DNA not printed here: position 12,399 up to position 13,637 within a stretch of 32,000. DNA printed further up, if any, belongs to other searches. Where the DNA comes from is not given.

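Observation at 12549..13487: Cytoplasmic homologue of heparan-type glucuronyl C5-epimerase in a Wzx/Wzy locus that also makes UDP-GlcA and UDP-GalA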

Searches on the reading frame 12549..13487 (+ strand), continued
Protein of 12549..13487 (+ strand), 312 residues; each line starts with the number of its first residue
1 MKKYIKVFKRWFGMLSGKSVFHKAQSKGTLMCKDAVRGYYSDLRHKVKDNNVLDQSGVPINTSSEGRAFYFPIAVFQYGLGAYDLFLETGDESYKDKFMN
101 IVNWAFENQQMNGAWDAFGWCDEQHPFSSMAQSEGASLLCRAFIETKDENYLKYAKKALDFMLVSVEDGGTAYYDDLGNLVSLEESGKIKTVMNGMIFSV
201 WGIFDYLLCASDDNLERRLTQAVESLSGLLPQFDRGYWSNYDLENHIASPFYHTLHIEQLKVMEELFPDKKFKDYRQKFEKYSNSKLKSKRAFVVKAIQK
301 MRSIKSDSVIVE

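Call 39: predict_structure(alignment_id=A1)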
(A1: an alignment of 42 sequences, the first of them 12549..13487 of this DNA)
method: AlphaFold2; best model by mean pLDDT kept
length: 312 residues; sequences in the alignment: 42
mean_pLDDT: 92.5   pTM: 0.91
mean pLDDT of the five models: 92.5, 91.7, 91.5, 90.7, 88.2
residues with pLDDT >= 90: 243; 70-90: 52; 50-70: 17; < 50: 0
segments of 3 or more residues with pLDDT < 50: none
pLDDT, mean of each block of 10 residues (from residue 1): 72 67 85 97 91 94 90 97 98 98 98 96 93 99 98 99 96 94 87 97 99 98 98 96 92 96 97 98 93 87 72 77
secondary structure, 60 per line:
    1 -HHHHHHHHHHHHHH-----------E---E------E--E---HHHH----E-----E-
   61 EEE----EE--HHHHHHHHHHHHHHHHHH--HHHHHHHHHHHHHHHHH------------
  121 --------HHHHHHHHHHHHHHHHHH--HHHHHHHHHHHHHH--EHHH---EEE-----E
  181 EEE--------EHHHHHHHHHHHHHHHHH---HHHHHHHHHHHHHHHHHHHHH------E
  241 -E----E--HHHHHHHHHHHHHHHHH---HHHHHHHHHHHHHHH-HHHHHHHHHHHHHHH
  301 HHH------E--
elements in order: H2-15 H45-48 E61-63 H72-89 H92-108 H129-146 H149-162 E172-174 E180-183 H193-209 H213-233 H250-266 H270-284 H286-303

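Call 41: fold_search(model_id=the predicted structure, library=pdb)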
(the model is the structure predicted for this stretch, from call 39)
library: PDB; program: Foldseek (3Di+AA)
matches with E <= 10: 851; with E <= 0.001: 26
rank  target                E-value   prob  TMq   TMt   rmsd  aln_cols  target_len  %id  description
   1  4pw2                  6.9e-10  1.00  0.55  0.34   3.1       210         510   28  Crystal structure of D-glucuronyl C5 epimerase (released 2015-01-14)
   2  4pxq_A                9.4e-10  1.00  0.55  0.34   3.1       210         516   28  Crystal structure of D-glucuronyl C5-epimerase in complex with heparin hexasaccharide (released 2015-01-14)
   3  4pxq_B                1.3e-09  1.00  0.55  0.34   3.1       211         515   27  Crystal structure of D-glucuronyl C5-epimerase in complex with heparin hexasaccharide (released 2015-01-14)
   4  6i01_A                1.7e-09  1.00  0.56  0.35   3.0       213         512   25  Structure of human D-glucuronyl C5 epimerase in complex with substrate (released 2019-04-03)
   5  6i01_B                1.7e-09  1.00  0.56  0.34   3.0       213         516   25  Structure of human D-glucuronyl C5 epimerase in complex with substrate (released 2019-04-03)
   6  6i02_A                2.2e-09  1.00  0.55  0.34   2.9       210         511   26  Structure of human D-glucuronyl C5 epimerase in complex with product (released 2019-04-03)
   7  6hzz_B                2.2e-09  1.00  0.55  0.34   3.1       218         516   25  Structure of human D-glucuronyl C5 epimerase (released 2019-04-03)
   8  6hzz_A                2.4e-09  1.00  0.55  0.34   3.1       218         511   25  Structure of human D-glucuronyl C5 epimerase (released 2019-04-03)
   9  6f04                  1.4e-04  1.00  0.46  0.39   6.6       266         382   16  N-acetylglucosamine-2-epimerase (released 2018-09-26)
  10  1vd5                  1.5e-04  1.00  0.44  0.38   7.1       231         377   15  Crystal Structure of Unsaturated Glucuronyl Hydrolase, Responsible for the Degradation of Glycosaminoglycan, from Bacill (released 2004-07-13)
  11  6shm_A                1.6e-04  1.00  0.44  0.41   8.9       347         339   13  An inactive (D136A and D137A) variant of alpha-1,6-mannanase, GH76A of Salegentibacter sp. HEL1_6 in complex with alph (released 2020-09-09)
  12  2gz6_B                1.6e-04  1.00  0.38  0.33   9.5       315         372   14  Crystal Structure Of Anabaena sp. CH1 N-acetyl-D-glucosamine 2-epimerase At 2.0 A (released 2007-02-27)
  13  4mu9_A                2.8e-04  1.00  0.46  0.40   6.7       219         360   12  Crystal structure of a putative glycosylhydrolase (BT_3782) from Bacteroides thetaiotaomicron VPI-5482 at 1.89 A resol (released 2013-10-09)
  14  4c1s_A                2.8e-04  1.00  0.43  0.37   8.2       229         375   16  Glycoside hydrolase family 76 (mannosidase) Bt3792 from Bacteroides thetaiotaomicron VPI-5482 (released 2013-11-13)
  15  2fv0_A                4.4e-04  1.00  0.43  0.37   7.4       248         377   15  UGL_D88N/dGlcA-Glc-Rha-Glc (released 2006-05-30)
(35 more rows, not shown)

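Call 50: search_protein_families(library=ncbifam, proteins=[L004:10980-12242:+, L004:16578-17906:+, L017:5324-6691:+, L028:7570-8919:+, L070:5974-7200:+, L005:516-1832:+, L010:15548-16858:+], max_evalue=1e-30)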
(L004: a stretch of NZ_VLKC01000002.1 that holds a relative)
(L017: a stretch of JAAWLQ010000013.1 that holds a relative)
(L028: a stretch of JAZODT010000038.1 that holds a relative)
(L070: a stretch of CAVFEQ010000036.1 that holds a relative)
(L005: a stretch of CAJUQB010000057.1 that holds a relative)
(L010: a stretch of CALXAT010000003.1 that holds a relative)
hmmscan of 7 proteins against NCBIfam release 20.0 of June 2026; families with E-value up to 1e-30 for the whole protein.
L004:10980-12242:+ (420 aa): 6 families
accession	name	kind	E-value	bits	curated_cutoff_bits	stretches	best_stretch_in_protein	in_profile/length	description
TIGR03026.1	NDP-sugDHase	subfamily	1.8e-132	442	189.8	1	3-396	2-413/413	nucleotide sugar dehydrogenase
NF008286.0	PRK11064.1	equivalog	3.1e-123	411.5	459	1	2-382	4-407/420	UDP-N-acetyl-D-mannosamine dehydrogenase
NF040825.1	UDPMaNacDH_Arch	equivalog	2.7e-122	408.7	750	1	3-414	2-414/418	UDP-N-acetyl-D-mannosamine dehydrogenase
NF041297.1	UDPGDh_AglM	equivalog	5.3e-54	183.7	670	1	3-399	2-418/429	UDP-glucose 6-dehydrogenase AglM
NF011729.0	PRK15182.1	equivalog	4.8e-51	173.9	592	1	3-395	8-413/425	Vi polysaccharide biosynthesis UDP-N-acetylglucosamine C-6 dehydrogenase TviB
NF047673.2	TeichurnBiosyTuaD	equivalog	2.2e-48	165.5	700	1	1-416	1-432/439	UDP-glucose 6-dehydrogenase TuaD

L004:16578-17906:+ (442 aa): 6 families
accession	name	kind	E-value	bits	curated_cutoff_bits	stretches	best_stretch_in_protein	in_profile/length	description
NF011729.0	PRK15182.1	equivalog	1.5e-132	442.4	592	1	15-428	8-417/425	Vi polysaccharide biosynthesis UDP-N-acetylglucosamine C-6 dehydrogenase TviB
TIGR03026.1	NDP-sugDHase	subfamily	2.8e-120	401.8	189.8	1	16-411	3-405/413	nucleotide sugar dehydrogenase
NF008286.0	PRK11064.1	equivalog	2.6e-67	227.2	459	1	14-409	4-411/420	UDP-N-acetyl-D-mannosamine dehydrogenase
NF040825.1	UDPMaNacDH_Arch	equivalog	1.2e-66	225.3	750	1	16-429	3-403/418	UDP-N-acetyl-D-mannosamine dehydrogenase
NF041297.1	UDPGDh_AglM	equivalog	1.2e-42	146.4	670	1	16-431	3-421/429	UDP-glucose 6-dehydrogenase AglM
NF047673.2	TeichurnBiosyTuaD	equivalog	3.6e-40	138.4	700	1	16-440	4-427/439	UDP-glucose 6-dehydrogenase TuaD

L017:5324-6691:+ (455 aa): 6 families
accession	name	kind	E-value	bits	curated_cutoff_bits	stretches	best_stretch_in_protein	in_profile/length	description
TIGR03026.1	NDP-sugDHase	subfamily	1.2e-127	426.1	189.8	1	35-441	5-413/413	nucleotide sugar dehydrogenase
NF040825.1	UDPMaNacDH_Arch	equivalog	1.3e-85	287.8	750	1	34-391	4-355/418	UDP-N-acetyl-D-mannosamine dehydrogenase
NF008286.0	PRK11064.1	equivalog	1.4e-72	244.6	459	1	34-443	7-419/420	UDP-N-acetyl-D-mannosamine dehydrogenase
NF011729.0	PRK15182.1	equivalog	1.3e-71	241.7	592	1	33-389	9-359/425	Vi polysaccharide biosynthesis UDP-N-acetylglucosamine C-6 dehydrogenase TviB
NF041297.1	UDPGDh_AglM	equivalog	1.7e-58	198.5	670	1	34-387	4-359/429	UDP-glucose 6-dehydrogenase AglM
NF047673.2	TeichurnBiosyTuaD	equivalog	6.9e-45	154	700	1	34-434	5-403/439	UDP-glucose 6-dehydrogenase TuaD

L028:7570-8919:+ (449 aa): 6 families
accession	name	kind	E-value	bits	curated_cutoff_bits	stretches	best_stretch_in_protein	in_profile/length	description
NF011729.0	PRK15182.1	equivalog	6e-138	460.2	592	1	20-433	6-415/425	Vi polysaccharide biosynthesis UDP-N-acetylglucosamine C-6 dehydrogenase TviB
TIGR03026.1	NDP-sugDHase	subfamily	2.6e-118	395.3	189.8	1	22-416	2-402/413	nucleotide sugar dehydrogenase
NF040825.1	UDPMaNacDH_Arch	equivalog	2.3e-66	224.4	750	1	22-432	2-399/418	UDP-N-acetyl-D-mannosamine dehydrogenase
NF008286.0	PRK11064.1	equivalog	1e-65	222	459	1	21-415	4-409/420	UDP-N-acetyl-D-mannosamine dehydrogenase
NF041297.1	UDPGDh_AglM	equivalog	2.4e-46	158.5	670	1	23-409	3-399/429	UDP-glucose 6-dehydrogenase AglM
NF047673.2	TeichurnBiosyTuaD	equivalog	8.3e-40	137.2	700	1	22-447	3-427/439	UDP-glucose 6-dehydrogenase TuaD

L070:5974-7200:+ (408 aa): 6 families
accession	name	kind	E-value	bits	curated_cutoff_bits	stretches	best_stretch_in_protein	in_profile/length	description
TIGR03026.1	NDP-sugDHase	subfamily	2.3e-126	421.9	189.8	1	4-395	3-410/413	nucleotide sugar dehydrogenase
NF008286.0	PRK11064.1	equivalog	1.1e-103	347.1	459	1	2-399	4-418/420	UDP-N-acetyl-D-mannosamine dehydrogenase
NF040825.1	UDPMaNacDH_Arch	equivalog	3.7e-93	312.6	750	1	4-387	3-384/418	UDP-N-acetyl-D-mannosamine dehydrogenase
NF041297.1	UDPGDh_AglM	equivalog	8.7e-49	166.6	670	1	4-399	3-416/429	UDP-glucose 6-dehydrogenase AglM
NF011729.0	PRK15182.1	equivalog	1.4e-44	152.6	592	1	4-362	9-369/425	Vi polysaccharide biosynthesis UDP-N-acetylglucosamine C-6 dehydrogenase TviB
NF047673.2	TeichurnBiosyTuaD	equivalog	3e-37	128.8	700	1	1-394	1-402/439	UDP-glucose 6-dehydrogenase TuaD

L005:516-1832:+ (438 aa): 6 families
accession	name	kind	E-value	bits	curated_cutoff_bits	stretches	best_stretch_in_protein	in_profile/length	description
NF011729.0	PRK15182.1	equivalog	2.3e-146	487.9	592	1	12-424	7-416/425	Vi polysaccharide biosynthesis UDP-N-acetylglucosamine C-6 dehydrogenase TviB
TIGR03026.1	NDP-sugDHase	subfamily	1.2e-119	399.8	189.8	1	13-403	2-399/413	nucleotide sugar dehydrogenase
NF040825.1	UDPMaNacDH_Arch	equivalog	3e-64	217.4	750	1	13-408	2-390/418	UDP-N-acetyl-D-mannosamine dehydrogenase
NF008286.0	PRK11064.1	equivalog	5.2e-62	209.8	459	1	12-410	4-414/420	UDP-N-acetyl-D-mannosamine dehydrogenase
NF041297.1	UDPGDh_AglM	equivalog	1.3e-44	152.8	670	1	13-395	2-392/429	UDP-glucose 6-dehydrogenase AglM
NF047673.2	TeichurnBiosyTuaD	equivalog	6.2e-36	124.5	700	1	12-433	2-423/439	UDP-glucose 6-dehydrogenase TuaD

L010:15548-16858:+ (436 aa): 6 families
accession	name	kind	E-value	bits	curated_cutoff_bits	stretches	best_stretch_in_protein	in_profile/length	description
NF047673.2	TeichurnBiosyTuaD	equivalog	9.3e-165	549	700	1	2-434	3-437/439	UDP-glucose 6-dehydrogenase TuaD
TIGR03026.1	NDP-sugDHase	subfamily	2.8e-135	451.3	189.8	1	1-409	1-413/413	nucleotide sugar dehydrogenase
NF041297.1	UDPGDh_AglM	equivalog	3.8e-114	381.9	670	1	1-415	1-421/429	UDP-glucose 6-dehydrogenase AglM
NF040825.1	UDPMaNacDH_Arch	equivalog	7.3e-59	199.7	750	1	1-428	1-415/418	UDP-N-acetyl-D-mannosamine dehydrogenase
NF011631.0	PRK15057.1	equivalog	1.1e-52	179.4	757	1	1-351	1-340/388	UDP-glucose 6-dehydrogenase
NF008286.0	PRK11064.1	equivalog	1.4e-47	162.2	459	1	2-397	5-409/420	UDP-N-acetyl-D-mannosamine dehydrogenase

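Call 52: find_encoding_contigs(protein=window:12549-13487:+, flank=3000, max_places=4)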
Protein window:12549-13487:+ (312 aa): no gene with exactly this product is on record in the collection.

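Call 62: search_protein_representatives(alignment_id=A1)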
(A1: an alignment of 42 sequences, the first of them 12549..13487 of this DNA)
Query: 42 sequences, 310 profile positions. Proteins with E-value up to 0.001 (for the whole library): 5138; up to 1e-10: 3490; up to 1e-30: 851. The best 150 are listed.
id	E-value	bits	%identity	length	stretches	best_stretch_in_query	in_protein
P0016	1.6e-140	484.0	-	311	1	1-309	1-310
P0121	3.4e-124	430.4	-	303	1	1-301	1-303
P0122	7.9e-122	422.6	-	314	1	2-306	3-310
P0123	7.9e-118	409.5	-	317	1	4-303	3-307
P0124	1.1e-114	399.1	-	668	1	2-303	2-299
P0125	3.9e-114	397.4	-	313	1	1-305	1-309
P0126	1.5e-111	388.9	-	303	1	1-300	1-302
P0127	7.1e-107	373.5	-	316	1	3-309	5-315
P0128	4.5e-106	370.9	-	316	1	4-308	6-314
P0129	5.8e-101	354.1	-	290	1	14-304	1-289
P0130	9.0e-101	353.5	-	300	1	4-301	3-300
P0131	2.4e-100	352.1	-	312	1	5-309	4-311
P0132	7.3e-100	350.5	-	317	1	3-309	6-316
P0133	1.9e-99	349.1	-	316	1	5-309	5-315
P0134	2.0e-99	349.0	-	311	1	8-308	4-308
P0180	3.7e-69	249.6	-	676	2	50-283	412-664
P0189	4.1e-67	242.9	-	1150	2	78-283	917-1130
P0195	2.1e-64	234.0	-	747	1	37-300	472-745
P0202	2.6e-62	227.1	-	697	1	16-301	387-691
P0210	2.4e-60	220.7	-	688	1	22-289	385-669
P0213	2.1e-59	217.6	-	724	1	6-302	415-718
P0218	9.8e-59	215.4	-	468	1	16-299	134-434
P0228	3.4e-55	203.8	-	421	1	35-300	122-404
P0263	8.4e-52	192.6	-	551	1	14-301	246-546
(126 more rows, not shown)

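Call 63: search_protein_families(library=pfam, proteins=[P0124, P0180, P0189, P0195, P0202, P0210, P0213, P0263, P0218, P0228], max_evalue=0.0001)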
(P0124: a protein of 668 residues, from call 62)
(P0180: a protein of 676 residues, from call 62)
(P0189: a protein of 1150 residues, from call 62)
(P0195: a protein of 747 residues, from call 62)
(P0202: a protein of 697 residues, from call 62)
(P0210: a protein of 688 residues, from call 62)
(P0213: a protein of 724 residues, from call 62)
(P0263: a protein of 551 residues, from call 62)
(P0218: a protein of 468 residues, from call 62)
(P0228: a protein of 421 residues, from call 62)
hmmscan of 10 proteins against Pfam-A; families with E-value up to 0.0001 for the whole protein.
P0124 (668 aa): 6 families
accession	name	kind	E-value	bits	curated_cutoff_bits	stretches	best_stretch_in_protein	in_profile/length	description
PF06662.19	C5-epim_C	-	7.5e-38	130.4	23.3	1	123-274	26-187/188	D-glucuronyl C5-epimerase C-terminus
PF13692.12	Glyco_trans_1_4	-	8.2e-37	127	27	1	492-628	3-141/142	Glycosyl transferases group 1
PF00534.26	Glycos_transf_1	-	1.4e-36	126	26.4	1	484-639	9-168/172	Glycosyl transferases group 1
PF13439.12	Glyco_transf_4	-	5.8e-17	62.7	28.5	1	321-474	3-167/170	Glycosyltransferase Family 4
PF20706.3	GT4-conflict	-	7.8e-08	32.1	26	1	461-606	169-323/385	Family 4 Glycosyltransferase in conflict systems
PF13579.12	Glyco_trans_4_4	-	4.2e-06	27.6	29.7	1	321-472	2-158/158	Glycosyl transferase 4-like domain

P0180 (676 aa): 1 family
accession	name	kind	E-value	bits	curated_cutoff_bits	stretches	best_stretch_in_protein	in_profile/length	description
PF06662.19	C5-epim_C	-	5.4e-99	329.7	23.3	2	170-355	4-186/188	D-glucuronyl C5-epimerase C-terminus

P0189 (1150 aa): 1 family
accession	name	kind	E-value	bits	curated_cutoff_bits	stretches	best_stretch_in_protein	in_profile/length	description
PF06662.19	C5-epim_C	-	1e-85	286.4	23.3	2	959-1125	13-187/188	D-glucuronyl C5-epimerase C-terminus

P0195 (747 aa): 3 families
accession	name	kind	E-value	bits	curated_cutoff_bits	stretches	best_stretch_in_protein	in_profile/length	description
PF06662.19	C5-epim_C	-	2.4e-52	177.6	23.3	1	547-723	4-187/188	D-glucuronyl C5-epimerase C-terminus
PF01943.22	Polysacc_synt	-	3.1e-14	53.5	28.2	1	16-258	10-246/274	Polysaccharide biosynthesis protein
PF13440.11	Polysacc_synt_3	-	1.5e-09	38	23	1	32-326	2-284/293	Polysaccharide biosynthesis protein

P0202 (697 aa): 6 families
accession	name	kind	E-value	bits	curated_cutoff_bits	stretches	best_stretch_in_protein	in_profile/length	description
PF06662.19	C5-epim_C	-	1e-59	201.7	23.3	1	490-669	4-188/188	D-glucuronyl C5-epimerase C-terminus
PF00534.26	Glycos_transf_1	-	1.1e-39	136.2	26.4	1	186-350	4-171/172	Glycosyl transferases group 1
PF13692.12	Glyco_trans_1_4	-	3e-31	109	27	1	198-336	2-141/142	Glycosyl transferases group 1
PF13439.12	Glyco_transf_4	-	7.5e-24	85.1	28.5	1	58-178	42-170/170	Glycosyltransferase Family 4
PF13579.12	Glyco_trans_4_4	-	3.6e-14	53.8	29.7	1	79-173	67-158/158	Glycosyl transferase 4-like domain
PF13477.12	Glyco_trans_4_2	-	4.3e-10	40.4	23.4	1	48-148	37-137/139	Glycosyl transferase 4-like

P0210 (688 aa): 6 families
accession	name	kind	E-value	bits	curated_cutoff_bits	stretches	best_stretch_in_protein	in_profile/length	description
PF06662.19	C5-epim_C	-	5.1e-58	196.1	23.3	1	479-659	2-188/188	D-glucuronyl C5-epimerase C-terminus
PF00534.26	Glycos_transf_1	-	9.2e-50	169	26.4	1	181-347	2-171/172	Glycosyl transferases group 1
PF13692.12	Glyco_trans_1_4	-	1.6e-38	132.6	27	1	195-334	2-142/142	Glycosyl transferases group 1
PF13439.12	Glyco_transf_4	-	1.6e-24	87.3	28.5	1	17-171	2-168/170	Glycosyltransferase Family 4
PF13579.12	Glyco_trans_4_4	-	7.1e-14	52.9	29.7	1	18-168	2-158/158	Glycosyl transferase 4-like domain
PF13477.12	Glyco_trans_4_2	-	2.9e-07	31.2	23.4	1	26-140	16-135/139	Glycosyl transferase 4-like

P0213 (724 aa): 3 families
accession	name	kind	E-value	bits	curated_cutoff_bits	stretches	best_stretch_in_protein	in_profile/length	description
PF06662.19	C5-epim_C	-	6.9e-28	97.9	23.3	1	539-678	26-173/188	D-glucuronyl C5-epimerase C-terminus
PF13439.12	Glyco_transf_4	-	1.2e-12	48.7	28.5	1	44-191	13-169/170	Glycosyltransferase Family 4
PF13579.12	Glyco_trans_4_4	-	1.9e-09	38.5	29.7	1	34-178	2-148/158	Glycosyl transferase 4-like domain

P0263 (551 aa): 3 families
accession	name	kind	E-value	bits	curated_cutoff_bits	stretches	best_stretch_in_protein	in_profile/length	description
PF06662.19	C5-epim_C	-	1.5e-40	139.2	23.3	1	346-524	4-188/188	D-glucuronyl C5-epimerase C-terminus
PF00535.33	Glycos_transf_2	-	6.6e-18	65.6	23.3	1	7-134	24-156/168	Glycosyl transferase family 2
PF10111.15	Glyco_tranf_2_2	-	9.6e-09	35.6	27.3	1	9-165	28-200/276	Glycosyltransferase like family 2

P0218 (468 aa): 1 family
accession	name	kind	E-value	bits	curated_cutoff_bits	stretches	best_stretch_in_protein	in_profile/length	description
PF06662.19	C5-epim_C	-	5.4e-33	114.5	23.3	1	236-414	7-187/188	D-glucuronyl C5-epimerase C-terminus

P0228 (421 aa): 1 family
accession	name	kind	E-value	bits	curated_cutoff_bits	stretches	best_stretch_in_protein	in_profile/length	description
PF06662.19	C5-epim_C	-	1.8e-43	148.7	23.3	1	203-382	3-187/188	D-glucuronyl C5-epimerase C-terminus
